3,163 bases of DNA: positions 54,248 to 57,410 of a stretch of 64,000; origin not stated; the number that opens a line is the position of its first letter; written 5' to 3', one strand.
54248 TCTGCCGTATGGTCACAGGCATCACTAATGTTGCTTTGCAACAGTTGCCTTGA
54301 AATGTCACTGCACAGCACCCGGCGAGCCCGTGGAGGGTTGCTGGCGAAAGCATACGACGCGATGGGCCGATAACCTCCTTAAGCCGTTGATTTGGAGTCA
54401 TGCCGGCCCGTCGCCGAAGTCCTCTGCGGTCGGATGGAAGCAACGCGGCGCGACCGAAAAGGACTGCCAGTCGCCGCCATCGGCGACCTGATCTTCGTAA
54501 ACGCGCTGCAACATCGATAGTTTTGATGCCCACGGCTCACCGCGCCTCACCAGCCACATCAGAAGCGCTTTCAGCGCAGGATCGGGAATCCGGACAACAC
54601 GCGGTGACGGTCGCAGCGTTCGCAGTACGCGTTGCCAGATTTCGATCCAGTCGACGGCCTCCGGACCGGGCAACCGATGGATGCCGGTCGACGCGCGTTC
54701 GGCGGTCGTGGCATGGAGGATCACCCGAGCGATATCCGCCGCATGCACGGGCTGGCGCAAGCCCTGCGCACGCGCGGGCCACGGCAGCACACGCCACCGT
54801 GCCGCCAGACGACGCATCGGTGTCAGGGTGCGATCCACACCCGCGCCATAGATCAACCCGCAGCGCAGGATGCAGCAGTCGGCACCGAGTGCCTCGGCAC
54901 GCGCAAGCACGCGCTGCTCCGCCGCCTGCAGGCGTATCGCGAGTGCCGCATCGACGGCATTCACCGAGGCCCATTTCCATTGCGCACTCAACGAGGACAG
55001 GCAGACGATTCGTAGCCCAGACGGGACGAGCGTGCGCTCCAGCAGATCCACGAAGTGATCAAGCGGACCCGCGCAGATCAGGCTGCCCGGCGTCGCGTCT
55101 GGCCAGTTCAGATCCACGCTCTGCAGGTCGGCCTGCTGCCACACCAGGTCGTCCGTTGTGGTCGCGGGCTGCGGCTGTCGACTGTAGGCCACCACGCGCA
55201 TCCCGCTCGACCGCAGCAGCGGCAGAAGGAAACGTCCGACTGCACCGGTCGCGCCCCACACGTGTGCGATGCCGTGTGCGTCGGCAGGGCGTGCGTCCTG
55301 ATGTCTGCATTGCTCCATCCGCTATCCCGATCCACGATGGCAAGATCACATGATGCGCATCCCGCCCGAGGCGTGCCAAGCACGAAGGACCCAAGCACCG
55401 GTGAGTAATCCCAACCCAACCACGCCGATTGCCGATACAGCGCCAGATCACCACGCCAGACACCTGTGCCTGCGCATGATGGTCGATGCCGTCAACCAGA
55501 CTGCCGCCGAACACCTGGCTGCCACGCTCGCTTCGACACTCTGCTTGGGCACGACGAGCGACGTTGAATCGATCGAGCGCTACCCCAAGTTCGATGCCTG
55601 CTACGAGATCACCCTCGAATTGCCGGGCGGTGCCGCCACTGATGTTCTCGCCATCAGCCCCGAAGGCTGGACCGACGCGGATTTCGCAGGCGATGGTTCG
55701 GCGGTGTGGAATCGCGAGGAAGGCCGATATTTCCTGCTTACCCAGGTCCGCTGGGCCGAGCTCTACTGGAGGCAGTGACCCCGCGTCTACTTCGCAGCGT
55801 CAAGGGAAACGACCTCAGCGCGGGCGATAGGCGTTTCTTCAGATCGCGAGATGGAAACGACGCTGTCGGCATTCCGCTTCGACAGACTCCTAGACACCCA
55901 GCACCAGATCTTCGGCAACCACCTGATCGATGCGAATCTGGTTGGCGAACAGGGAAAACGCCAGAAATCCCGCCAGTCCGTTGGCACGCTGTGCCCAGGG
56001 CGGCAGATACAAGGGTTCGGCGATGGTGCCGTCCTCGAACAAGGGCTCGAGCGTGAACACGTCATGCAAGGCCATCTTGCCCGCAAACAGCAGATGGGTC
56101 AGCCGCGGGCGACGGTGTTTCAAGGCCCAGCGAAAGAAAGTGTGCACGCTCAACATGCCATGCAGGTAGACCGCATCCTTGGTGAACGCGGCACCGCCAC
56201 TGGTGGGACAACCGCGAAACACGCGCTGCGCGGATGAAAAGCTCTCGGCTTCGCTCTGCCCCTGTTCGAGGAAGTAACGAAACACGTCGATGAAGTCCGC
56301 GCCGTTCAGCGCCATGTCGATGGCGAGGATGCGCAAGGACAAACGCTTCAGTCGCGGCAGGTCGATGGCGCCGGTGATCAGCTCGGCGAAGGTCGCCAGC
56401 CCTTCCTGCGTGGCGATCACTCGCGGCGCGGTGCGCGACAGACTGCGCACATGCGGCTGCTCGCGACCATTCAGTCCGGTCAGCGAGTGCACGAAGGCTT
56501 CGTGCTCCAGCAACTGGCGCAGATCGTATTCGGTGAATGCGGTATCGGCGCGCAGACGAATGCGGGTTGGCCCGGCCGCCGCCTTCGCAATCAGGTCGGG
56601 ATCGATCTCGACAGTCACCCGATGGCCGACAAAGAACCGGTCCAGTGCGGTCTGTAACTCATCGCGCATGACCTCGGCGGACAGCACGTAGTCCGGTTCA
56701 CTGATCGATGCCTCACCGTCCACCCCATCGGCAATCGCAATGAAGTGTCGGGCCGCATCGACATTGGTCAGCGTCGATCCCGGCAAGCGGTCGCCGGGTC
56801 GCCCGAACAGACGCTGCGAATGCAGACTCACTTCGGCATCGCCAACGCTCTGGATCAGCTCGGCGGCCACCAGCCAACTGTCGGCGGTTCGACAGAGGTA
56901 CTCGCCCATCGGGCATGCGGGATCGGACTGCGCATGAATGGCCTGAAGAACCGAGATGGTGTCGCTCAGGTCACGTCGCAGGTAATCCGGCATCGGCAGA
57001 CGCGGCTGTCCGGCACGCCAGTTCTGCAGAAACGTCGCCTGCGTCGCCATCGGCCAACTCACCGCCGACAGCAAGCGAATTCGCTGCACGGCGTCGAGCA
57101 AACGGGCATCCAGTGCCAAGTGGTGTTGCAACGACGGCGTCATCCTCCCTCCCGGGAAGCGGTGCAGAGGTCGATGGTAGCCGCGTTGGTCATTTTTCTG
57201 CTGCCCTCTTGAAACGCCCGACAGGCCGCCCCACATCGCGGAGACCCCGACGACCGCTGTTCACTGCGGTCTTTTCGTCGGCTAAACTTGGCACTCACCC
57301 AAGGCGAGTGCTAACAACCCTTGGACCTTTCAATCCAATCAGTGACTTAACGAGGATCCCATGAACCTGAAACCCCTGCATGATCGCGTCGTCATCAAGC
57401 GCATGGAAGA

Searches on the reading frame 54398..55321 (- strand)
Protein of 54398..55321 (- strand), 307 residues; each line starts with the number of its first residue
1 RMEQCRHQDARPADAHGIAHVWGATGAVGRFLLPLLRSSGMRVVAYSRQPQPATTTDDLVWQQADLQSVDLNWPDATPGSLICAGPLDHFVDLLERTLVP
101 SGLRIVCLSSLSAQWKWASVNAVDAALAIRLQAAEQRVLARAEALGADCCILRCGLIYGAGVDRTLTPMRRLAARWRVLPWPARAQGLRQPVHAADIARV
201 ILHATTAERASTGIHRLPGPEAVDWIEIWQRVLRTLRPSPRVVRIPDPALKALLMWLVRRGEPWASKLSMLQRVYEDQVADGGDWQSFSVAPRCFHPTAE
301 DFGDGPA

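Call 27: search_protein_families(library=pfam, proteins=[window:54398-55321:-], max_evalue=0.001)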
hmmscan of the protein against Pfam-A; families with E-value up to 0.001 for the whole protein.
window:54398-55321:- (307 aa): 3 families
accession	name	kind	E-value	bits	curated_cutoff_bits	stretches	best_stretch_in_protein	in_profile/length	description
PF01370.27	Epimerase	-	2.7e-09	37.2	20.9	1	132-209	147-229/240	NAD dependent epimerase/dehydratase family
PF04321.23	RmlD_sub_bind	-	2.8e-06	27.1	27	0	135-240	133-235/287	RmlD substrate binding domain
PF13460.12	NAD_binding_10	-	0.00041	20.7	27.2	0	23-69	1-51/184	NAD(P)H-binding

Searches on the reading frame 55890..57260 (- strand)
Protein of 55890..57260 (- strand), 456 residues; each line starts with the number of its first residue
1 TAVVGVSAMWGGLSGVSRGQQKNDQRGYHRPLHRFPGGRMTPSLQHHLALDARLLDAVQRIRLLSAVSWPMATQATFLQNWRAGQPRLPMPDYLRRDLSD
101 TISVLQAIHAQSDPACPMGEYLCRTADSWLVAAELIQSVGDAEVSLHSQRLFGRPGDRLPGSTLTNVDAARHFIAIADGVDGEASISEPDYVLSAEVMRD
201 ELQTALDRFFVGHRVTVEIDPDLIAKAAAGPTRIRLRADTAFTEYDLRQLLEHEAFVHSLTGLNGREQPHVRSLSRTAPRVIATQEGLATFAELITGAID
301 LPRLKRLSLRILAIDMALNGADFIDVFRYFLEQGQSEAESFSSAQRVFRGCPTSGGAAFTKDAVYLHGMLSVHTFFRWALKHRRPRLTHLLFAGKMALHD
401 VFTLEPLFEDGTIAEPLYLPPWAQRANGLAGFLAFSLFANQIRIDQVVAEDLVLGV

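Call 27: search_protein_families(library=pfam, proteins=[window:55890-57260:-], max_evalue=0.001)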
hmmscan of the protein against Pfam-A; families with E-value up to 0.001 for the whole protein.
window:55890-57260:- (456 aa): 1 family
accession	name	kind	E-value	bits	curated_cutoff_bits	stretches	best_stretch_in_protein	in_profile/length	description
PF08014.17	MATCAP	-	1.5e-109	366.8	27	1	77-441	3-365/365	Microtubule-associated tyrosine carboxypeptidase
